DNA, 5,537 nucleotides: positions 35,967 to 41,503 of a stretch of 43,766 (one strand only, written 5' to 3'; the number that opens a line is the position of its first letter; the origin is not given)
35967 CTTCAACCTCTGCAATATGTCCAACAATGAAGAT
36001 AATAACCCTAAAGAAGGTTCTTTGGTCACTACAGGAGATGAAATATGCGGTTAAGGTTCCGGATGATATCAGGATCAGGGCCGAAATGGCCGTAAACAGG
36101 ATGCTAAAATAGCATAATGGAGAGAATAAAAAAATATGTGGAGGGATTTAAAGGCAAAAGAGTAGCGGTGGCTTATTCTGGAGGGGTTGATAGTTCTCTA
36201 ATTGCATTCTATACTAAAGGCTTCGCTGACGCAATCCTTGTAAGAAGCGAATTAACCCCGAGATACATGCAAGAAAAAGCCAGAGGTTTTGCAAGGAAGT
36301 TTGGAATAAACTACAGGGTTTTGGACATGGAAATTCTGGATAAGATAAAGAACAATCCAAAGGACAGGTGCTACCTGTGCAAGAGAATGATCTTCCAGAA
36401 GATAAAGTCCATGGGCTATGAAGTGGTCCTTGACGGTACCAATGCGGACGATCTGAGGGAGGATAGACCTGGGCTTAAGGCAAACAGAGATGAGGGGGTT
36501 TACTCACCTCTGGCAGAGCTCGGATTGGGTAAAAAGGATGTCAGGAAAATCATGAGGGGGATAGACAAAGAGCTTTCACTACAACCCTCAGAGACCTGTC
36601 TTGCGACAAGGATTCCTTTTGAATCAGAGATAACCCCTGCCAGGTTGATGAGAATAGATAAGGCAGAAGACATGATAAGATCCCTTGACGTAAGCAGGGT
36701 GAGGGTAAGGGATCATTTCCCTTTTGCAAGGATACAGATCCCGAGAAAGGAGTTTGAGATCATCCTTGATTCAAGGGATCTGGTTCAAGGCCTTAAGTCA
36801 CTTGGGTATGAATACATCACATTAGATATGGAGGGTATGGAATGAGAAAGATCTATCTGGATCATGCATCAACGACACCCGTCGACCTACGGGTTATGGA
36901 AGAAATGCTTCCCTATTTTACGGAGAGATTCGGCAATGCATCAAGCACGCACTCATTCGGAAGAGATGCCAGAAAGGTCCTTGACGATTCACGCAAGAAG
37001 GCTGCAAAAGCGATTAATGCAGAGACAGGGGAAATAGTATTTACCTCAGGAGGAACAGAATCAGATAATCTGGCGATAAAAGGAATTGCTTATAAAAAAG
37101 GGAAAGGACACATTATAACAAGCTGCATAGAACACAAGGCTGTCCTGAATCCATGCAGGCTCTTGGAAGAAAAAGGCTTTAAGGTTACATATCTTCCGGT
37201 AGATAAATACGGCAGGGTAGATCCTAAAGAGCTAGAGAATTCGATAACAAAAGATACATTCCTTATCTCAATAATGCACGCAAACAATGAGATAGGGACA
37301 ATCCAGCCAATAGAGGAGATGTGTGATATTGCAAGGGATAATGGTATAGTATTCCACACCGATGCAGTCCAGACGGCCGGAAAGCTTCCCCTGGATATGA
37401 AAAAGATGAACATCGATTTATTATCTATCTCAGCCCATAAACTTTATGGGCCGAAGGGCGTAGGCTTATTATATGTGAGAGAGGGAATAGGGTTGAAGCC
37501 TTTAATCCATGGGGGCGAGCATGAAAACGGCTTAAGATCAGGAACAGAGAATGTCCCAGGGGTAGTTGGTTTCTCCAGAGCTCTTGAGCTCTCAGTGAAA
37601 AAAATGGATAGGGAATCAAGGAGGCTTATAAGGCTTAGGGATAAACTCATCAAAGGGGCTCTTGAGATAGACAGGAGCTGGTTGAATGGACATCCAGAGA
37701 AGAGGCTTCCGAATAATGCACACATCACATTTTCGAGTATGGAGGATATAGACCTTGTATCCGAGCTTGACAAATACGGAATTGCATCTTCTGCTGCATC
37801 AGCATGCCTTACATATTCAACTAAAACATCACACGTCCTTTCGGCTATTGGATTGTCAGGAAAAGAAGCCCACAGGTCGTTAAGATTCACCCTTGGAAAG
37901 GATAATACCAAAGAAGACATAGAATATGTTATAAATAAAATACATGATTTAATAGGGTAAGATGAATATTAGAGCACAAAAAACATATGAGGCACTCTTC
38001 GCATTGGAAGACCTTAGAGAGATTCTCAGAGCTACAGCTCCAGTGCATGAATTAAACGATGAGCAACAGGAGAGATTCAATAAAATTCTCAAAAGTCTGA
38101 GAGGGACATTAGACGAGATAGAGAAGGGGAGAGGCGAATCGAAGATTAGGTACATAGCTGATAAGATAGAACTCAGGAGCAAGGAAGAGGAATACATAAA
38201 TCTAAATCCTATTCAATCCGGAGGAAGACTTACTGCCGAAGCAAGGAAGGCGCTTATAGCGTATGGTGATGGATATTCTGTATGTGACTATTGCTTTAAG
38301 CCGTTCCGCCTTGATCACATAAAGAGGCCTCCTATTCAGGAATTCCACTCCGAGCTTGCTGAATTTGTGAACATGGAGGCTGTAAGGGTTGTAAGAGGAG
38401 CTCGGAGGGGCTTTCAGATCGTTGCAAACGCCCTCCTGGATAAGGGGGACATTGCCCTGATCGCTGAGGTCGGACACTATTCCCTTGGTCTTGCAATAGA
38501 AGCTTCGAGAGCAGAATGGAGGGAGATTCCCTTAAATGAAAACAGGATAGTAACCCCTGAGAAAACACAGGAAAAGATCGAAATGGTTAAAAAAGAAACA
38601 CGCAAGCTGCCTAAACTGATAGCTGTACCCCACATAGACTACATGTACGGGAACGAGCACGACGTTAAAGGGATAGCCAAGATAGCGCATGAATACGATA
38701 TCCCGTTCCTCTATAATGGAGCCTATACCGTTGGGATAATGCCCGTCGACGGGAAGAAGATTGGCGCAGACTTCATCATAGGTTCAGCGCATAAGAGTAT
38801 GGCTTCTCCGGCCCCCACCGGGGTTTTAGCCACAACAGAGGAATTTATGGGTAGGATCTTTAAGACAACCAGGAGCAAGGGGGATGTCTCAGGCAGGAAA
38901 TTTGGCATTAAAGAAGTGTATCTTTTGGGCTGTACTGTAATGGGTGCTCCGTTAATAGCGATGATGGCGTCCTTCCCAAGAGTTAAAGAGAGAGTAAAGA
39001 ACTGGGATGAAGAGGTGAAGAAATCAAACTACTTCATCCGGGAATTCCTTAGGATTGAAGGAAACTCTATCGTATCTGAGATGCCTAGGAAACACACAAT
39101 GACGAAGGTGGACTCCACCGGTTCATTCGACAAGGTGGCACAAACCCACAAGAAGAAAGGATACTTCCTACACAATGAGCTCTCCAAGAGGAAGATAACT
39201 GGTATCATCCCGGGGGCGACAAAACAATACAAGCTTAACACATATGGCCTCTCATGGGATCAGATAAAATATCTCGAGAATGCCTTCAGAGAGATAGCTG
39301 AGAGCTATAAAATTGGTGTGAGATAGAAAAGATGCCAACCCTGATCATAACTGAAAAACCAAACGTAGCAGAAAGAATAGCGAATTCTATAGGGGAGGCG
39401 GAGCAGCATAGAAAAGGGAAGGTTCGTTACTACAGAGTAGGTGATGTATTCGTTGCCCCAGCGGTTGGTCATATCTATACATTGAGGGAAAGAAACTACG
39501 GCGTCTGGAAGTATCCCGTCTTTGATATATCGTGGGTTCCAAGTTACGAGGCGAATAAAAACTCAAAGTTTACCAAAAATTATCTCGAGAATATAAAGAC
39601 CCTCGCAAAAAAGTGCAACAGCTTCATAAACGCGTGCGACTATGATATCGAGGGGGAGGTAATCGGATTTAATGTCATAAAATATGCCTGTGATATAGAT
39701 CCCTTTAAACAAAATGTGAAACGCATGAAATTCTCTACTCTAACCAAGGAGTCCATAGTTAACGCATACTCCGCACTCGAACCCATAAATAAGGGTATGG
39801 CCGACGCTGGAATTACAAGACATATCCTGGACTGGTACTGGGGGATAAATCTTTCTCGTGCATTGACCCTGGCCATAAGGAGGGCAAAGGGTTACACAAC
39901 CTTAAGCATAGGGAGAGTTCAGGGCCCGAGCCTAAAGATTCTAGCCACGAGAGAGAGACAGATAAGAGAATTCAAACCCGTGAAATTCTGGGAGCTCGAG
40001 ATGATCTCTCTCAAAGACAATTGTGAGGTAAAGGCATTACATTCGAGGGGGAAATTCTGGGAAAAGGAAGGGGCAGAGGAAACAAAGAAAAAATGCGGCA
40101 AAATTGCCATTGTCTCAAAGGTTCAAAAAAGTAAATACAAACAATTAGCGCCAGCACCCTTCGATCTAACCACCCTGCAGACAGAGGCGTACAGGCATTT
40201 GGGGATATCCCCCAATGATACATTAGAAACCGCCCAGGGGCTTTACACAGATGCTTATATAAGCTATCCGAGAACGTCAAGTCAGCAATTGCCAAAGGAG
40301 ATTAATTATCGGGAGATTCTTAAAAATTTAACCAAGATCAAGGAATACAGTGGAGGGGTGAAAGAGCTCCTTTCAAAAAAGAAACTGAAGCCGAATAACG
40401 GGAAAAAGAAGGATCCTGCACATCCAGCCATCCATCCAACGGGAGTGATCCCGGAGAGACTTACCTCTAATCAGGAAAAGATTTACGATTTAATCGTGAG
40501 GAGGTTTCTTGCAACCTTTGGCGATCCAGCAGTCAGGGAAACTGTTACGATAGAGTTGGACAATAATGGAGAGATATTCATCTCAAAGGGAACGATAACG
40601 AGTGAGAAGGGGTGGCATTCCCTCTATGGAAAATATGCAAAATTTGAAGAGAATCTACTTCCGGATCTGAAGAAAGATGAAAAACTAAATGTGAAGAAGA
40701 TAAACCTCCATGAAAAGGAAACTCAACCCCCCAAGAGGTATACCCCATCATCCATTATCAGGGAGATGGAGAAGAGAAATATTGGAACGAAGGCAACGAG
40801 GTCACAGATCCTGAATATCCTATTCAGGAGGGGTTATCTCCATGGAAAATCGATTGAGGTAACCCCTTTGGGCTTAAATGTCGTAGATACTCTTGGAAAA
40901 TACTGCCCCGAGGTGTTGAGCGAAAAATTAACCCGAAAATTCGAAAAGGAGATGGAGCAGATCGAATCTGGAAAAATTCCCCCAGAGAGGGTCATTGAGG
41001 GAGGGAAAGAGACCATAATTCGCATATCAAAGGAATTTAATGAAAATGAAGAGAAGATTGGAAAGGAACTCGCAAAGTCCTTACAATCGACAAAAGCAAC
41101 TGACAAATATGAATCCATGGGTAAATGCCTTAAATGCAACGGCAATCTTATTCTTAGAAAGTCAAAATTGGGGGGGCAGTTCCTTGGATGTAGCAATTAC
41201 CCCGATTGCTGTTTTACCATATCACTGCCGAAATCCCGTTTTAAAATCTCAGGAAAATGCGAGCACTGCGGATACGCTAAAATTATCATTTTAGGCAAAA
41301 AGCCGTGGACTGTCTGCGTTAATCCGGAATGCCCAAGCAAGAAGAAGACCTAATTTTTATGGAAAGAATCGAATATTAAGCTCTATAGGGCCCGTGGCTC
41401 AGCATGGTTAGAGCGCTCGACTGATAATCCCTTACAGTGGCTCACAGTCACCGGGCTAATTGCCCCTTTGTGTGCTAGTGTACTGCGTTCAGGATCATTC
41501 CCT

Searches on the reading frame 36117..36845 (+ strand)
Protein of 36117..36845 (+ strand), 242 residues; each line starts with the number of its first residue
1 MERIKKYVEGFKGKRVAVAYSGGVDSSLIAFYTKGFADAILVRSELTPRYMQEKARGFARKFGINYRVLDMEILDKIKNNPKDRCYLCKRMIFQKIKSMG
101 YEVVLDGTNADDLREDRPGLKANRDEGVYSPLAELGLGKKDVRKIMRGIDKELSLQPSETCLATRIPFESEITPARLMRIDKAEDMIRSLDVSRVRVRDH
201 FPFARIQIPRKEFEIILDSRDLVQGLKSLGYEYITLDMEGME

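Call 63: search_protein_families(library=pfam, proteins=[window:36117-36845:+], max_evalue=0.0001)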
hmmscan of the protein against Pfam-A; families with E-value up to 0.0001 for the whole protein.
window:36117-36845:+ (242 aa): 1 family
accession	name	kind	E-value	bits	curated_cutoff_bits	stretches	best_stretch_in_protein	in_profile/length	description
PF24167.1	DUF7411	-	2.2e-07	31.1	28.7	1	16-113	3-108/194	Family of unknown function (DUF7411)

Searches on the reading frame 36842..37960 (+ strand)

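Call 63: search_protein_families(library=pfam, proteins=[window:36842-37960:+], max_evalue=0.0001)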
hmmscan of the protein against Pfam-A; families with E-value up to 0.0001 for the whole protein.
window:36842-37960:+ (372 aa): 3 families
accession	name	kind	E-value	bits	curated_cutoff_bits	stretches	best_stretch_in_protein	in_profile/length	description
PF00266.25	Aminotran_5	-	7.6e-83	279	21.5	1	4-363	1-371/371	Aminotransferase class-V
PF01212.27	Beta_elim_lyase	-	1.7e-05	24.7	27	1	62-175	47-169/288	Beta-eliminating lyase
PF01041.23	DegT_DnrJ_EryC1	-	9.6e-05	22.2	19.8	0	65-180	42-151/360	DegT/DnrJ/EryC1/StrS aminotransferase family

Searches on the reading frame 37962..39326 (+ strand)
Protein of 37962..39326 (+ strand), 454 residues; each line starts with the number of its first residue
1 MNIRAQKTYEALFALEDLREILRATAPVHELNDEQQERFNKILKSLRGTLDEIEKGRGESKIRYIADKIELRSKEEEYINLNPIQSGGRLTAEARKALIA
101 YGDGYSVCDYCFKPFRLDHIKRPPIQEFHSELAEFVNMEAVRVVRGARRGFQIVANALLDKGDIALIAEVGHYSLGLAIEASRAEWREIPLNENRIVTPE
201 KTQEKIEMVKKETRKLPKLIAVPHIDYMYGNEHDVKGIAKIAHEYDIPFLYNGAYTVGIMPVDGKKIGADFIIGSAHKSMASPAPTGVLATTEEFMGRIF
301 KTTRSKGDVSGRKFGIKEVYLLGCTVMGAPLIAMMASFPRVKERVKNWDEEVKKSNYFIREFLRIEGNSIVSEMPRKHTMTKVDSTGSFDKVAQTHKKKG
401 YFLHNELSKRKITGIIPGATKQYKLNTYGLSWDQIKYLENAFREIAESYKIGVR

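Call 13: search_protein_families(library=pfam, proteins=[window:37962-39326:+])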
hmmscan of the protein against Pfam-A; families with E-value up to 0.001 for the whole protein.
window:37962-39326:+ (454 aa): 3 families
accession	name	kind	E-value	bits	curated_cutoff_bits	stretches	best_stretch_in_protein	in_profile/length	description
PF00266.25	Aminotran_5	-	2.6e-20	73.2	21.5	1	126-299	46-221/371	Aminotransferase class-V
PF05889.19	SepSecS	-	2.2e-19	69.9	21.1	1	193-437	134-363/389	O-phosphoseryl-tRNA(Sec) selenium transferase, SepSecS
PF00155.27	Aminotran_1_2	-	2.2e-07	30.8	19.7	1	125-290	44-232/361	Aminotransferase class I and II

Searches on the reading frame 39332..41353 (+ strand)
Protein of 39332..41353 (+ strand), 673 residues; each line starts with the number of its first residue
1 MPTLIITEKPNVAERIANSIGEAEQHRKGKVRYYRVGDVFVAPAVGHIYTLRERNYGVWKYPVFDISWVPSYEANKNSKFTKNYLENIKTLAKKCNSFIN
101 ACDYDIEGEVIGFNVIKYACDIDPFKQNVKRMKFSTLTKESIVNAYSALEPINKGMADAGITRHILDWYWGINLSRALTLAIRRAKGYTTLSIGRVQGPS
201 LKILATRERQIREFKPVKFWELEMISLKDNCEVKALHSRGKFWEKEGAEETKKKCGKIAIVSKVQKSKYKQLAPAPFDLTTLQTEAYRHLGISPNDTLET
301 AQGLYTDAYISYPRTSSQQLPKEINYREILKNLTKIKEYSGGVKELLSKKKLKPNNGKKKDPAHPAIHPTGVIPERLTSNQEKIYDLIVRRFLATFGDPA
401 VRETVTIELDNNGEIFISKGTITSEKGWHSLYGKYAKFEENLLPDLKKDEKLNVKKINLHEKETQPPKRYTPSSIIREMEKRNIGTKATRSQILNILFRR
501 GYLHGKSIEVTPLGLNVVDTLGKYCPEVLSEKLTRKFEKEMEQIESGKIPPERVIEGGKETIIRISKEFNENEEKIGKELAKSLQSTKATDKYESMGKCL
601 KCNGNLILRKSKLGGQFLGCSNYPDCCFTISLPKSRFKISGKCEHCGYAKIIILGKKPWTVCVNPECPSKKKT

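Call 13: search_protein_families(library=pfam, proteins=[window:39332-41353:+])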
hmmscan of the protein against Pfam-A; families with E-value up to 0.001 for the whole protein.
window:39332-41353:+ (673 aa): 3 families
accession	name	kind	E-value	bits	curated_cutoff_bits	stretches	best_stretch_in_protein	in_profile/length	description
PF01131.25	Topoisom_bac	-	8.5e-125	417.4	35.1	1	152-555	2-410/411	DNA topoisomerase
PF01751.28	Toprim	-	2.6e-13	50.4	23.1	1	3-136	1-95/96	Toprim domain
PF01396.24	Zn_ribbon_Top1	-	6.3e-12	45.5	32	1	597-634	2-38/39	Topoisomerase DNA binding C4 zinc finger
